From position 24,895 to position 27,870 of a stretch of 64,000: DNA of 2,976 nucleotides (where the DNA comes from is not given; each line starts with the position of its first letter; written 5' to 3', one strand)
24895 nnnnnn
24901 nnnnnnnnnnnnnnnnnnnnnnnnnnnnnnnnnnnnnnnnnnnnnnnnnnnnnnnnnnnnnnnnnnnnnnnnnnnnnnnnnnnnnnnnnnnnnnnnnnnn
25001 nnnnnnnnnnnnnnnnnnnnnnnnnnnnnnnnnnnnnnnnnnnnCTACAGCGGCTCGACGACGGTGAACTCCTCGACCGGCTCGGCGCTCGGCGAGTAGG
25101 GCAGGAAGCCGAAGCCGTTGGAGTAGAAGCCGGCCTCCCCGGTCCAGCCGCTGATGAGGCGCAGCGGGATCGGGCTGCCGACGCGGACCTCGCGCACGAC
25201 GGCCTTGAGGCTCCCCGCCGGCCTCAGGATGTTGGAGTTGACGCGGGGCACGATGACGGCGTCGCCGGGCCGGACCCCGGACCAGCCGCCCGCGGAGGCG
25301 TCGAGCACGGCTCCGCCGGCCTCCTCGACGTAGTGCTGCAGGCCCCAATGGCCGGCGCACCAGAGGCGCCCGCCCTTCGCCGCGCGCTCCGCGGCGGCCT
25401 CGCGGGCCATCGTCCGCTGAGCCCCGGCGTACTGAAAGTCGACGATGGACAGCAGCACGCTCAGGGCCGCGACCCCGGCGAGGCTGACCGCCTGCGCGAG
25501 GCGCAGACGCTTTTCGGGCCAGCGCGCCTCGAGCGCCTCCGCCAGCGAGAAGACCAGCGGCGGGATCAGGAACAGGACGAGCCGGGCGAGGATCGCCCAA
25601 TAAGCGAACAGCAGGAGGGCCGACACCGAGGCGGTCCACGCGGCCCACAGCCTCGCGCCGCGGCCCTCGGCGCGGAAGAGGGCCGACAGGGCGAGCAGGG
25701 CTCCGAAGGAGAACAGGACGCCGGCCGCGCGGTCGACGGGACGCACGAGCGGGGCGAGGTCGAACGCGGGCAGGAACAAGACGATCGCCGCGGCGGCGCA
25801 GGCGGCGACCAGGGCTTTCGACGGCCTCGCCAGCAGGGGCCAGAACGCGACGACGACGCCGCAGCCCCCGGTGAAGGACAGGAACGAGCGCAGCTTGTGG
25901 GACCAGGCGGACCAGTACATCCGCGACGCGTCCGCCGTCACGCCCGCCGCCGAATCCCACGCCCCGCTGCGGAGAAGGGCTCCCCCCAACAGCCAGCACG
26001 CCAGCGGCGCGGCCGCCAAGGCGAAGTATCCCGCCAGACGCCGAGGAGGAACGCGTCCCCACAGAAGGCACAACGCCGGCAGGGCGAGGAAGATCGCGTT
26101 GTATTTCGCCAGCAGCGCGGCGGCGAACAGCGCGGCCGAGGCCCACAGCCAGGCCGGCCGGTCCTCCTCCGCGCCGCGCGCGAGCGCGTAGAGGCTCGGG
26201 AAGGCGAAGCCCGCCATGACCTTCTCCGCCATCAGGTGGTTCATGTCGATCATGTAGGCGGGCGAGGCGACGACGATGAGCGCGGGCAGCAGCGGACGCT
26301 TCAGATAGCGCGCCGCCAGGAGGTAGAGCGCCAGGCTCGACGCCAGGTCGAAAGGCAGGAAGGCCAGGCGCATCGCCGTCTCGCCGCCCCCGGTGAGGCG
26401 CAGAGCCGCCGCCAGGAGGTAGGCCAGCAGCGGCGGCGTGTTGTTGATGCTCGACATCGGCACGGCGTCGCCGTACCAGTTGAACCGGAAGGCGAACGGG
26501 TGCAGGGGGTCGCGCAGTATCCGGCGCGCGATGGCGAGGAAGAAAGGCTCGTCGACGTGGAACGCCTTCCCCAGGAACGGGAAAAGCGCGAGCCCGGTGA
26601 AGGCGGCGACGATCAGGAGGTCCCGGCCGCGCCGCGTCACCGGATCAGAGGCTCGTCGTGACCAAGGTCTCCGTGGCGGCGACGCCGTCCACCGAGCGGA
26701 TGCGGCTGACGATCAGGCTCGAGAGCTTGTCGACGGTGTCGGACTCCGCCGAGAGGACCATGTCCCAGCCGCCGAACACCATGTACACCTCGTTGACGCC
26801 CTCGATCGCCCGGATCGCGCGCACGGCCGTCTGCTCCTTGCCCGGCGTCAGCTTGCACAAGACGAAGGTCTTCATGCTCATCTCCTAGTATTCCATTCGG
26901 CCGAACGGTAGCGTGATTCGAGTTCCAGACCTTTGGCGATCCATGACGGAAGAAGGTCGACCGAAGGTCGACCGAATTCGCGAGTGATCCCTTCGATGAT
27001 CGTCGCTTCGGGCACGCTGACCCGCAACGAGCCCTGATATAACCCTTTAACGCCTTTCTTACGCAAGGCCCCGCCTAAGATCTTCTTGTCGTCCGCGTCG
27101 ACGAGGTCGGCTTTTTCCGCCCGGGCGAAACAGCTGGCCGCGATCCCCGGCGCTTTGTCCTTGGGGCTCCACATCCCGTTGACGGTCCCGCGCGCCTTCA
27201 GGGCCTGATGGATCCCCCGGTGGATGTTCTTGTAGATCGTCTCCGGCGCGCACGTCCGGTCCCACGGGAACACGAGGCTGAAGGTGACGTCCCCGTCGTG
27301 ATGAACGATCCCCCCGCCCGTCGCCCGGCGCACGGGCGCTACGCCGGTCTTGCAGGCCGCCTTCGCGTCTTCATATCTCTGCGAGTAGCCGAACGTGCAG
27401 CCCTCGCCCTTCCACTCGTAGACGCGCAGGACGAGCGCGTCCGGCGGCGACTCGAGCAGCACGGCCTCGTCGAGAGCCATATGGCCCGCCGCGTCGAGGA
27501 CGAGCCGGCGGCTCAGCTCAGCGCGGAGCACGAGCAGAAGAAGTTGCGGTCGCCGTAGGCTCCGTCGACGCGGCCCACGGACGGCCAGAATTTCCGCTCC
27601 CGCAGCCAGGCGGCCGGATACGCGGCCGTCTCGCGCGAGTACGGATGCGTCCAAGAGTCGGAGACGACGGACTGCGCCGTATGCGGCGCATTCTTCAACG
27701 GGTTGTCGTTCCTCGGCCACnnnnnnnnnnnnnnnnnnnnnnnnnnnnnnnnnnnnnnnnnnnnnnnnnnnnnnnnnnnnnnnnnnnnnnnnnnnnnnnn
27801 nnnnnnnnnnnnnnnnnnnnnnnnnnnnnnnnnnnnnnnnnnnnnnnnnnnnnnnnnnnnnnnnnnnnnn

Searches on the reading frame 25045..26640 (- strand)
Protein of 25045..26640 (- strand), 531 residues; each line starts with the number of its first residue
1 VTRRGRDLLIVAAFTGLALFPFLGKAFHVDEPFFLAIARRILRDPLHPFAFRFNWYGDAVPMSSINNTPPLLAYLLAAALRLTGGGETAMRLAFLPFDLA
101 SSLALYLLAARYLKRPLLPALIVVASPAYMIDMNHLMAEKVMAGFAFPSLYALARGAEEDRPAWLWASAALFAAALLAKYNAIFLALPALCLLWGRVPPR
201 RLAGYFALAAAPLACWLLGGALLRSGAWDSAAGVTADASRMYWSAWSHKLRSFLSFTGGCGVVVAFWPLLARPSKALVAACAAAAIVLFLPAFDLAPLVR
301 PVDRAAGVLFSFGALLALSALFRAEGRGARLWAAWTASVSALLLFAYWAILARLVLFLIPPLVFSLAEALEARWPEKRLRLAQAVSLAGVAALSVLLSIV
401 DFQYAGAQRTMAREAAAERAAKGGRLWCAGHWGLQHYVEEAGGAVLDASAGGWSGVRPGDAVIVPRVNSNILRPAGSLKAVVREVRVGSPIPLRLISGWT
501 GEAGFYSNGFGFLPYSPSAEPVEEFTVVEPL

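Call 63: search_protein_families(library=pfam, proteins=[window:25045-26640:-], max_evalue=0.001)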
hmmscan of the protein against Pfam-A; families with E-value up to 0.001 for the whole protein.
window:25045-26640:- (531 aa): 1 family
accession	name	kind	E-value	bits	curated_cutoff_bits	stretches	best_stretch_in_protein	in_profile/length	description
PF13231.12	PMT_2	-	3.4e-13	50.5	26.1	1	68-196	2-132/160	Dolichyl-phosphate-mannose-protein mannosyltransferase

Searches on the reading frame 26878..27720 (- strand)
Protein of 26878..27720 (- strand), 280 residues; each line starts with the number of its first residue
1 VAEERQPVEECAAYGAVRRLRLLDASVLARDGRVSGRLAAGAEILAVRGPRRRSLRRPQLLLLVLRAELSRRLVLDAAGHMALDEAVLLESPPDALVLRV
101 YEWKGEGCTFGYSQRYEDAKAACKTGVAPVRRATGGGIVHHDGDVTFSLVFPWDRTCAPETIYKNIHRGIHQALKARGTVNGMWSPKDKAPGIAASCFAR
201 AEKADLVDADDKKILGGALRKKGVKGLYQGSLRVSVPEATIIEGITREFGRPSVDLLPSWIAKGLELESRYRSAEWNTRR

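Call 63: search_protein_families(library=pfam, proteins=[window:26878-27720:-], max_evalue=0.001)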
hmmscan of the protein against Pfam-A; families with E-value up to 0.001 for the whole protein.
window:26878-27720:- (280 aa): 1 family
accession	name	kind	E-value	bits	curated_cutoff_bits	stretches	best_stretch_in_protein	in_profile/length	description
PF21948.1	LplA-B_cat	-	5.1e-13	49.9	27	1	77-236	2-148/200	Lipoyl protein ligase A/B catalytic domain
